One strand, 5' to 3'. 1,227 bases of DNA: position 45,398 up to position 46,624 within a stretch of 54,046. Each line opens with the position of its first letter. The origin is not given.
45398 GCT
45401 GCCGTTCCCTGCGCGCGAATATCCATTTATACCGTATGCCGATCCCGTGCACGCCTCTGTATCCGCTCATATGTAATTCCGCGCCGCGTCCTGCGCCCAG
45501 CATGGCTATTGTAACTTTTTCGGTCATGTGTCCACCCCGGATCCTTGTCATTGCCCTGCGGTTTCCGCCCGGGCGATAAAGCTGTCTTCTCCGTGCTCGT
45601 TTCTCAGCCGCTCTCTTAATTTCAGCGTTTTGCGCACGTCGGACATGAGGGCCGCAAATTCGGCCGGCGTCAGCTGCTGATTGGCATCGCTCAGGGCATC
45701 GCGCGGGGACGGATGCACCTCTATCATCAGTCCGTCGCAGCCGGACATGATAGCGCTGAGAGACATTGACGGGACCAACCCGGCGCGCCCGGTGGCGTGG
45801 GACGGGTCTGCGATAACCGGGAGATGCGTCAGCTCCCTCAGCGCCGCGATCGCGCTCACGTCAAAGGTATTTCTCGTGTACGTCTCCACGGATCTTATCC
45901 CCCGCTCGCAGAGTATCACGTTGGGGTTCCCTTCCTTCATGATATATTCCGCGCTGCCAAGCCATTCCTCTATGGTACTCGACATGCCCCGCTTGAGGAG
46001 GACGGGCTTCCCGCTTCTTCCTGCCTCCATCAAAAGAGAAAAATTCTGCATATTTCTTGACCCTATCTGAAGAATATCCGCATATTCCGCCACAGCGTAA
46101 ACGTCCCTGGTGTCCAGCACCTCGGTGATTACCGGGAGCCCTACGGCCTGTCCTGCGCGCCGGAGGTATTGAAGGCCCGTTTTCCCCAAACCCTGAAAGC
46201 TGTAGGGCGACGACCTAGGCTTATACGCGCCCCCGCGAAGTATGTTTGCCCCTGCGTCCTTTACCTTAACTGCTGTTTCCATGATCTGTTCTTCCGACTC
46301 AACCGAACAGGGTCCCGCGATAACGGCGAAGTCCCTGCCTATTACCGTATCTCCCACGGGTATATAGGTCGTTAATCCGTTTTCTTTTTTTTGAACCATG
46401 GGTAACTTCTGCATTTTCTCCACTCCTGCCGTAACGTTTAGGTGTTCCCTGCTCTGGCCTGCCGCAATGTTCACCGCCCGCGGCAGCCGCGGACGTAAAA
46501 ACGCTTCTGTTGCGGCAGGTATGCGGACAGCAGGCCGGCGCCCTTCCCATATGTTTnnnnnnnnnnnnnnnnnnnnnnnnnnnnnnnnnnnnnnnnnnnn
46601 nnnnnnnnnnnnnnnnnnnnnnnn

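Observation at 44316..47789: ATP-grasp ligase + type I-beta DAHP synthase + Gfo/Idh/MocA oxidoreductase embedded inside the polysaccharide operon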

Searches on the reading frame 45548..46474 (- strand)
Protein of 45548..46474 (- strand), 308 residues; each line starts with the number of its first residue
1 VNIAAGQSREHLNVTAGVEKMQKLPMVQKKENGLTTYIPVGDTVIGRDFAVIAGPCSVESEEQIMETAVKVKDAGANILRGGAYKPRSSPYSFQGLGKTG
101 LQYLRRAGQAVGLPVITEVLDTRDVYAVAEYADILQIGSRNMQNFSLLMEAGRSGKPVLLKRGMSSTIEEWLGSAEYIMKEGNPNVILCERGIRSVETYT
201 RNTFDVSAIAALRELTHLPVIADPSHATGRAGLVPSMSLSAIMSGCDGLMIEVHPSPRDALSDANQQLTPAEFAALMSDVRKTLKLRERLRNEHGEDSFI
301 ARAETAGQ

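Call 4: search_protein_families(library=pfam, proteins=[window:45548-46474:-])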
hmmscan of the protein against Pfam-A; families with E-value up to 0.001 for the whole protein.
window:45548-46474:- (308 aa): 2 families
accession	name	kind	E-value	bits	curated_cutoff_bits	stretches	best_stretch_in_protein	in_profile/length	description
PF00793.26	DAHP_synth_1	-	2.5e-81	273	25.5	1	42-283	9-267/270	DAHP synthetase I family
PF03102.20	NeuB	-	8.2e-08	32.4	22.1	1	98-285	55-234/241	NeuB family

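Call 5: search_protein_families(library=ncbifam, proteins=[window:45548-46474:-])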
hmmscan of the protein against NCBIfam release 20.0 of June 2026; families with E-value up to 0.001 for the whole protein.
window:45548-46474:- (308 aa): 9 families
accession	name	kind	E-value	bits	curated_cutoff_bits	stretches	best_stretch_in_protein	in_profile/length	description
NF006421.0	PRK08673.1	subfamily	2.2e-128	428.3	335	1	11-288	56-334/338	3-deoxy-7-phosphoheptulonate synthase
TIGR01361.1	DAHP_synth_Bsub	equivalog_domain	2.9e-114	380.9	267.75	1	36-282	12-259/260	3-deoxy-7-phosphoheptulonate synthase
NF009933.0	PRK13396.1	subfamily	8.3e-107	357.2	486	1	39-291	90-345/352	3-deoxy-7-phosphoheptulonate synthase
NF009239.0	PRK12595.1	equivalog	1e-102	343.8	279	1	22-285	91-355/360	bifunctional 3-deoxy-7-phosphoheptulonate synthase/chorismate mutase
NF041229.1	BagF_FevY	exception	4e-88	295.8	700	1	36-292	77-334/340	phospho-2-dehydro-3-deoxyheptonate aldolase BagF/FevY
TIGR01362.1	KDO8P_synth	equivalog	2.1e-34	118.9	314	1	48-284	2-253/258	3-deoxy-8-phosphooctulonate synthase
NF003543.0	PRK05198.1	equivalog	5.2e-33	114.2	242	1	47-283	16-267/273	3-deoxy-8-phosphooctulonate synthase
NF009109.0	PRK12457.1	equivalog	1.1e-16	61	457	1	87-285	61-270/281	3-deoxy-8-phosphooctulonate synthase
TIGR03586.1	PseI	equivalog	1.7e-05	24.2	340.25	1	132-286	111-256/327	pseudaminic acid synthase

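Call 20: search_solved_structures(query=window:45548-46414:-, max_evalue=1e-10)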
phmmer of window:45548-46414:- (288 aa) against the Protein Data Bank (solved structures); distinct sequences matched with E-value up to 1e-10: 50.
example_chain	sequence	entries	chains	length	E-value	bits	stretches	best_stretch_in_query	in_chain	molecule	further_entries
1vs1_A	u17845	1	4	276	7e-99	334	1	9-261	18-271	3-deoxy-7-phosphoheptulonate synthase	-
1zco_A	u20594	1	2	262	3.4e-88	298.9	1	9-260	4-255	2-dehydro-3-deoxyphosphoheptonate aldolase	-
4c1k_A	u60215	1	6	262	1.1e-87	297.3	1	10-260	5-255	2-DEHYDRO-3-DEOXYPHOSPHOHEPTONATE ALDOLASE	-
4grs_A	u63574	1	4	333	4.9e-87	295.1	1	7-260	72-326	Phospho-2-dehydro-3-deoxyheptonate aldolase, 2-dehydro-3-deoxyphosphoheptonate aldolase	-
4c1l_A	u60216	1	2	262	7.4e-87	294.5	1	10-260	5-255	2-dehydro-3-deoxyphosphoheptonate aldolase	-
3pg8_A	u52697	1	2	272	3.8e-84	285.7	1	10-263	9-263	Phospho-2-dehydro-3-deoxyheptonate aldolase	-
1rzm_A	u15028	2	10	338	6.2e-84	285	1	7-263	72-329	Phospho-2-dehydro-3-deoxyheptonate aldolase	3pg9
1vr6_A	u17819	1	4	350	6.9e-84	284.8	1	7-263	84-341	Phospho-2-dehydro-3-deoxyheptonate aldolase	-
5j6f_A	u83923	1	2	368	3.7e-77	262.7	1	5-265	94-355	3-deoxy-D-arabino-heptulosonate 7-phosphate synthase, chorismate mutase-isozyme 3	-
3nvt_A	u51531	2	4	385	1.9e-76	260.4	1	7-256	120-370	3-deoxy-D-arabino-heptulosonate 7-phosphate synthase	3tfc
3t4c_A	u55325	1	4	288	9e-23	84.5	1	25-257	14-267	2-dehydro-3-deoxyphosphooctonate aldolase 1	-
3tml_A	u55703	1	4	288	1.7e-22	83.5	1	26-258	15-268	2-dehydro-3-deoxyphosphooctonate aldolase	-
6mdy_A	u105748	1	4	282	7.3e-22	81.5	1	28-247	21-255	2-dehydro-3-deoxyphosphooctonate aldolase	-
1fwn_A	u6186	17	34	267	1.7e-21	80.3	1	28-260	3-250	2-DEHYDRO-3-DEOXYPHOSPHOOCTONATE ALDOLASE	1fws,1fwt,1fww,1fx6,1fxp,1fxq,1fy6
1t8x_A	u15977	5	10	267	4.3e-21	78.9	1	28-260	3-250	2-dehydro-3-deoxyphosphooctonate aldolase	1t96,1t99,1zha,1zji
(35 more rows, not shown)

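Call 42: search_solved_structures(query=window:45548-46414:-, max_evalue=1e-60, show_alignments=3)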
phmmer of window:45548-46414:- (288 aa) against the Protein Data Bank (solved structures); distinct sequences matched with E-value up to 1e-60: 10.
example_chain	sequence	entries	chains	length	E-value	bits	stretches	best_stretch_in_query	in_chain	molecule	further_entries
1vs1_A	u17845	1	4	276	7e-99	334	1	9-261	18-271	3-deoxy-7-phosphoheptulonate synthase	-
1zco_A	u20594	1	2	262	3.4e-88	298.9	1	9-260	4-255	2-dehydro-3-deoxyphosphoheptonate aldolase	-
4c1k_A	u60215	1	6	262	1.1e-87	297.3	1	10-260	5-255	2-DEHYDRO-3-DEOXYPHOSPHOHEPTONATE ALDOLASE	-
4grs_A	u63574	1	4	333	4.9e-87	295.1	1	7-260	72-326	Phospho-2-dehydro-3-deoxyheptonate aldolase, 2-dehydro-3-deoxyphosphoheptonate aldolase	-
4c1l_A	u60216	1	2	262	7.4e-87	294.5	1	10-260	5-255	2-dehydro-3-deoxyphosphoheptonate aldolase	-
3pg8_A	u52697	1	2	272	3.8e-84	285.7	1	10-263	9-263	Phospho-2-dehydro-3-deoxyheptonate aldolase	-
1rzm_A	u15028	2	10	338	6.2e-84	285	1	7-263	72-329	Phospho-2-dehydro-3-deoxyheptonate aldolase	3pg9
1vr6_A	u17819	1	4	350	6.9e-84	284.8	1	7-263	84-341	Phospho-2-dehydro-3-deoxyheptonate aldolase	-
5j6f_A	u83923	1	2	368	3.7e-77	262.7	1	5-265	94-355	3-deoxy-D-arabino-heptulosonate 7-phosphate synthase, chorismate mutase-isozyme 3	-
3nvt_A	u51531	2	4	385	1.9e-76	260.4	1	7-256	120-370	3-deoxy-D-arabino-heptulosonate 7-phosphate synthase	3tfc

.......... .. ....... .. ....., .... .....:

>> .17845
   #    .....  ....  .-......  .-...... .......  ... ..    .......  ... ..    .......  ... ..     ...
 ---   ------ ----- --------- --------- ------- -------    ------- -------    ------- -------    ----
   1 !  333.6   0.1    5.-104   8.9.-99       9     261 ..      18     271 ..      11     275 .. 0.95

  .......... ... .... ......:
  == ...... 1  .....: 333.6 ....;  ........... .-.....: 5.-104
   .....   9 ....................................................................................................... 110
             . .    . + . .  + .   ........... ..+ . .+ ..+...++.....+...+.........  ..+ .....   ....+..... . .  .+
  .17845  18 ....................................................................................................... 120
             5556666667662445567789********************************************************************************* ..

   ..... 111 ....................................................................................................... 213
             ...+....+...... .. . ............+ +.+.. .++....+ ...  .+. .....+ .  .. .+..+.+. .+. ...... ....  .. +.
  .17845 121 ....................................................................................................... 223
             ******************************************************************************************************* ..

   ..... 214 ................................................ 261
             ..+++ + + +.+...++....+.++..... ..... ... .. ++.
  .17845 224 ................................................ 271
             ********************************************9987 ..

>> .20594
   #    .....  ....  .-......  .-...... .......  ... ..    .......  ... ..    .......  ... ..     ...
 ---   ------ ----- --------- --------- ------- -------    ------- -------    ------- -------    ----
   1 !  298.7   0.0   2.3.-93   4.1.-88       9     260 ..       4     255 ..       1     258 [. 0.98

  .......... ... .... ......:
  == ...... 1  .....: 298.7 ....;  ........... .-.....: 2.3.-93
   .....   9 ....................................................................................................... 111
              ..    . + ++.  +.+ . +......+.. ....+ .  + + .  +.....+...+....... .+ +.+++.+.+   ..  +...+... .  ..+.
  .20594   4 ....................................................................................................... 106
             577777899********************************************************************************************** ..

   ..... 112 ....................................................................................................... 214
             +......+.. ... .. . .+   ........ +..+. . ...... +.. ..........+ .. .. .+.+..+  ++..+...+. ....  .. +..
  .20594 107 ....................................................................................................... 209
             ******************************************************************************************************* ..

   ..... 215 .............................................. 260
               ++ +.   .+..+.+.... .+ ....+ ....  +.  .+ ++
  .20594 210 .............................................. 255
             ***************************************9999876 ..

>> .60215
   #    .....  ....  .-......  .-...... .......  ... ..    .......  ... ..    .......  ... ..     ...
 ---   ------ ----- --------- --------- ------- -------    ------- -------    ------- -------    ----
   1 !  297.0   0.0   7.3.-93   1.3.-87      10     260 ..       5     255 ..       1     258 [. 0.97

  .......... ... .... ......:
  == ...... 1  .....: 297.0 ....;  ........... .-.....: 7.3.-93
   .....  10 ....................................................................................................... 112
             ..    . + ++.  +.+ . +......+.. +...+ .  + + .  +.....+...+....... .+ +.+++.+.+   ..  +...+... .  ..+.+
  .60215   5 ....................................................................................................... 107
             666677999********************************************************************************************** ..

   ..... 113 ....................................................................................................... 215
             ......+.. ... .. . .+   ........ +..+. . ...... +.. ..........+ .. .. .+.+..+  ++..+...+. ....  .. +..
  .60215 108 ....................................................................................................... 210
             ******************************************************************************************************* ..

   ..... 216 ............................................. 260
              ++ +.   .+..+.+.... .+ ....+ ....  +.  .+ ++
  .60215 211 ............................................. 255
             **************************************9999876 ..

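Call 51: find_homologous_proteins(query=window:45548-46414:-)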
Query window:45548-46414:- (288 aa): 8000 proteins with E <= 0.001 among 8000 candidates; the best 120 are listed.
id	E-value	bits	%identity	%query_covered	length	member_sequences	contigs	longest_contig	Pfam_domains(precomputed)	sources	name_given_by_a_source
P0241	4.4e-184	628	100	100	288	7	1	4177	PF03102.21,PF00793.27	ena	-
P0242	4.7e-131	454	75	94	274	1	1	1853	PF03102.21,PF00793.27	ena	-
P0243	1.7e-130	452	75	94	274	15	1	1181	PF03102.21,PF00793.27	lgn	-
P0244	4.5e-130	451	75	94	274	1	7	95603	PF03102.21,PF00793.27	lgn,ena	-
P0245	4.5e-130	451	75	94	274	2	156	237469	PF03102.21,PF00793.27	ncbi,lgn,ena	-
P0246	5.3e-130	451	75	94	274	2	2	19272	PF03102.21,PF00793.27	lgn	-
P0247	6.2e-130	451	75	94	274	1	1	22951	PF03102.21,PF00793.27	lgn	-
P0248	1.2e-129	450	75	94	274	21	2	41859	PF03102.21,PF00793.27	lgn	-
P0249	2.2e-129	449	75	94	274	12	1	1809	PF03102.21,PF00793.27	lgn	-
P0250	2.3e-129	449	75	94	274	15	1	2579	PF03102.21,PF00793.27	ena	-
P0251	2.5e-129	449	75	94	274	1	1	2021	PF03102.21,PF00793.27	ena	-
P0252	4.2e-129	448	75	94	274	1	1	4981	PF03102.21,PF00793.27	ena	-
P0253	4.3e-129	448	75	94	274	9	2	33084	PF03102.21,PF00793.27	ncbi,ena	-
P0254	5.4e-129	448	75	94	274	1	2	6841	PF03102.21,PF00793.27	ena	-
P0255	1.0e-128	447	74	94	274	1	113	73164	PF03102.21,PF00793.27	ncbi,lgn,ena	-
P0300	1.7e-120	420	70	94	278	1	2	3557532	PF03102.21,PF00793.27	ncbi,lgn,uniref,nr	ncbi:3-deoxy-7-phosphoheptulonate synthase [Anoxybacter fermentans]|uniref:3-deoxy-7-phosphoheptulon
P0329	6.6e-118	411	67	94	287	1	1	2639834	PF00793.27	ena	-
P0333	9.8e-118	411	69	91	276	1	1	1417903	PF03102.21,PF00793.27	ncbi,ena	-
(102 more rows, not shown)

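Call 52: find_encoding_contigs(protein=P0245, flank=6000, max_places=2)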
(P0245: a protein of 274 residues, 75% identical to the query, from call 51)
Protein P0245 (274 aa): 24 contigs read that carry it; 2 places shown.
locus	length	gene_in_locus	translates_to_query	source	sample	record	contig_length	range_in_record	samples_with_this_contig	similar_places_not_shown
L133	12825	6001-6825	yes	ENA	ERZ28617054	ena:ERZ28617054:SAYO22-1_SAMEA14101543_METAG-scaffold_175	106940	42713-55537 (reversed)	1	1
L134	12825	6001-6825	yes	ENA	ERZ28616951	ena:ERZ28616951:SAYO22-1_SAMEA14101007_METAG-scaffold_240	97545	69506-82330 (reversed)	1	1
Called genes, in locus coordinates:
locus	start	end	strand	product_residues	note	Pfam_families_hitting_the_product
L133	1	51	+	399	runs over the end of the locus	PF04545:Sigma70_r4 (faint), PF12728:HTH_17 (faint), PF13384:HTH_23 (faint), PF00196:GerE, PF08281:Sigma70_r4_2 (weak)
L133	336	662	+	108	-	-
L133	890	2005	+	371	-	PF00155:Aminotran_1_2, PF01041:DegT_DnrJ_EryC1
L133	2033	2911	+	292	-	PF00483:NTP_transferase, PF12804:NTP_transf_3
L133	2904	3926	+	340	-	PF01073:3Beta_HSD, PF01370:Epimerase, PF02719:Polysacc_synt_2, PF04321:RmlD_sub_bind, PF16363:GDP_Man_Dehyd, PF07993:NAD_binding_4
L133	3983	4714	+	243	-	PF02397:Bac_transf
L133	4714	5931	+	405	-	PF01071:GARS_A (weak), PF02786:CPSase_L_D2 (weak)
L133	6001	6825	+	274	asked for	PF00793:DAHP_synth_1, PF03102:NeuB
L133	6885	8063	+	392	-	PF01408:GFO_IDH_MocA, PF22725:GFO_IDH_MocA_C3 (weak)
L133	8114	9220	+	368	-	PF20706:GT4-conflict (weak), PF00534:Glycos_transf_1, PF13692:Glyco_trans_1_4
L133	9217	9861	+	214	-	PF25084:LbH_EIF2B (faint), PF25087:GMPPB_C (faint), PF00132:Hexapep, PF14602:Hexapep_2 (weak)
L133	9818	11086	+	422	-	-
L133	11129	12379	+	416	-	PF01943:Polysacc_synt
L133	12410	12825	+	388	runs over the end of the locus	PF04230:PS_pyruv_trans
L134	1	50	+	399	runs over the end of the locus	PF04545:Sigma70_r4 (faint), PF12728:HTH_17 (faint), PF13384:HTH_23 (faint), PF00196:GerE, PF08281:Sigma70_r4_2 (weak)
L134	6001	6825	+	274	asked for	PF00793:DAHP_synth_1, PF03102:NeuB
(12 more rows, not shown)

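Call 53: find_encoding_contigs(protein=P0300, flank=6000, max_places=1)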
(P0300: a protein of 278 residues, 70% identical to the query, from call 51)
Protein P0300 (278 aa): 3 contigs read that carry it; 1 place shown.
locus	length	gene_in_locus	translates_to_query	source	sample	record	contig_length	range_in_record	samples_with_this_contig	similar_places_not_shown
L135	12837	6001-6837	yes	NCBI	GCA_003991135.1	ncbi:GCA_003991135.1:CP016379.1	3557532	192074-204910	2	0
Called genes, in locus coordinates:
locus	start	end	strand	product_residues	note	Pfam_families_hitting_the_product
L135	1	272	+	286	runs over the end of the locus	PF01522:Polysacc_deac_1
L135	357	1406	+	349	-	-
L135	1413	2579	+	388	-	PF22674:C2185-like_N, PF05050:Methyltransf_21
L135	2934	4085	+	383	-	PF01408:GFO_IDH_MocA, PF02894:GFO_IDH_MocA_C (weak), PF22725:GFO_IDH_MocA_C3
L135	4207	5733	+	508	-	PF00501:AMP-binding, PF13193:AMP-binding_C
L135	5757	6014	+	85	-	PF00550:PP-binding (weak)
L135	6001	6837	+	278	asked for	PF00793:DAHP_synth_1, PF03102:NeuB (weak)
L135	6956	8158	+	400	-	PF14690:Zn_ribbon_ISL3, PF13542:HTH_Tnp_ISL3, PF01610:DDE_Tnp_ISL3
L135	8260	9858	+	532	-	PF02985:HEAT (faint), PF13646:HEAT_2 (faint)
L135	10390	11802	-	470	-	PF01554:MatE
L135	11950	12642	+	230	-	PF02517:Rce1-like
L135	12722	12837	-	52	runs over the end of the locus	-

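Call 54: find_encoding_contigs(protein=P0329, flank=7000, max_places=1)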
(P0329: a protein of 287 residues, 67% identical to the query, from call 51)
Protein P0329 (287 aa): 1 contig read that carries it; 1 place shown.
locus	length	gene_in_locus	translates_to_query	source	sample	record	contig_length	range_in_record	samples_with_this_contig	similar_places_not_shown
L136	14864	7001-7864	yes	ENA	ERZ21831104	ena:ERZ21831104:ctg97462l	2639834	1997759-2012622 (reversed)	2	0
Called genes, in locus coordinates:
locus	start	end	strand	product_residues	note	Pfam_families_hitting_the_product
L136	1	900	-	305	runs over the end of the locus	PF19300:BPD_transp_1_N, PF00528:BPD_transp_1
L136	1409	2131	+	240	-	PF00392:GntR, PF14502:HTH_41 (weak), PF07729:FCD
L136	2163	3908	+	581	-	PF00920:ILVD_EDD_N, PF24877:ILV_EDD_C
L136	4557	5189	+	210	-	PF17836:PglD_N, PF00132:Hexapep (weak)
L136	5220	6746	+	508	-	PF00501:AMP-binding, PF13193:AMP-binding_C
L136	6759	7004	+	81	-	PF00550:PP-binding (weak)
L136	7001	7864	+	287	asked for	PF00793:DAHP_synth_1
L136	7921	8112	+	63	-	-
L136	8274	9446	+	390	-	PF01408:GFO_IDH_MocA, PF22725:GFO_IDH_MocA_C3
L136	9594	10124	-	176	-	-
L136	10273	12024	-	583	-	PF00664:ABC_membrane, PF00005:ABC_tran, PF02463:SMC_N (weak)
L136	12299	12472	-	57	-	-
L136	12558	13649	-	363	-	PF04055:Radical_SAM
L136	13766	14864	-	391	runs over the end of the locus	PF27840:ScmC (weak), PF05402:PqqD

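Call 55: find_encoding_contigs(protein=P0333, flank=7000, max_places=1)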
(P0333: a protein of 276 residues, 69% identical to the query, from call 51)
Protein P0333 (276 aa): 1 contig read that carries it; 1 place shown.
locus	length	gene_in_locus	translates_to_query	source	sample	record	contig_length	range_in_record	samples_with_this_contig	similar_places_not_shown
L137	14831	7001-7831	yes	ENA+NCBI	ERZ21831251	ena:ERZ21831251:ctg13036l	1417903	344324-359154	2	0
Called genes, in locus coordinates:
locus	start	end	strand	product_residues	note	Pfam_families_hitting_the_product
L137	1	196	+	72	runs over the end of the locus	PF00550:PP-binding (weak)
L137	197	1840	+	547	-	-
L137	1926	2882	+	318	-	PF01522:Polysacc_deac_1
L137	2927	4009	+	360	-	-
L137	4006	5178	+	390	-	PF01408:GFO_IDH_MocA, PF22725:GFO_IDH_MocA_C3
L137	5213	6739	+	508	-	PF00501:AMP-binding, PF13193:AMP-binding_C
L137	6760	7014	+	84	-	PF00550:PP-binding (weak)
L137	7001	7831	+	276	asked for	PF00793:DAHP_synth_1, PF03102:NeuB (faint)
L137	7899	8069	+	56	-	PF13669:Glyoxalase_4 (weak)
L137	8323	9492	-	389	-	PF01041:DegT_DnrJ_EryC1, PF00155:Aminotran_1_2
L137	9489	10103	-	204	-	PF02397:Bac_transf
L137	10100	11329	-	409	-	PF13439:Glyco_transf_4, PF13579:Glyco_trans_4_4, PF00534:Glycos_transf_1, PF13692:Glyco_trans_1_4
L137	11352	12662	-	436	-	PF02826:2-Hacid_dh_C (faint), PF03446:NAD_binding_2, PF03721:UDPG_MGDP_dh_N, PF00984:UDPG_MGDP_dh, PF03720:UDPG_MGDP_dh_C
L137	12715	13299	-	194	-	PF25084:LbH_EIF2B, PF00132:Hexapep, PF14602:Hexapep_2 (weak), PF25087:GMPPB_C, PF00132:Hexapep (weak)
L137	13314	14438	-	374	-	PF00155:Aminotran_1_2, PF01041:DegT_DnrJ_EryC1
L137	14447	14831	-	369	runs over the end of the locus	PF01408:GFO_IDH_MocA, PF02894:GFO_IDH_MocA_C, PF22725:GFO_IDH_MocA_C3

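Call 58: search_protein_families(library=pfam, proteins=[L135:357-1406:+, L137:2927-4009:+], max_evalue=0.01)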
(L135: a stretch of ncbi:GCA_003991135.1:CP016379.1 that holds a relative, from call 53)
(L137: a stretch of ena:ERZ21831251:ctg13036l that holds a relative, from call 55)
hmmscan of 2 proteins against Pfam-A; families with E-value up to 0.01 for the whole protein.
L135:357-1406:+ (349 aa): 0 families

L137:2927-4009:+ (360 aa): 0 families
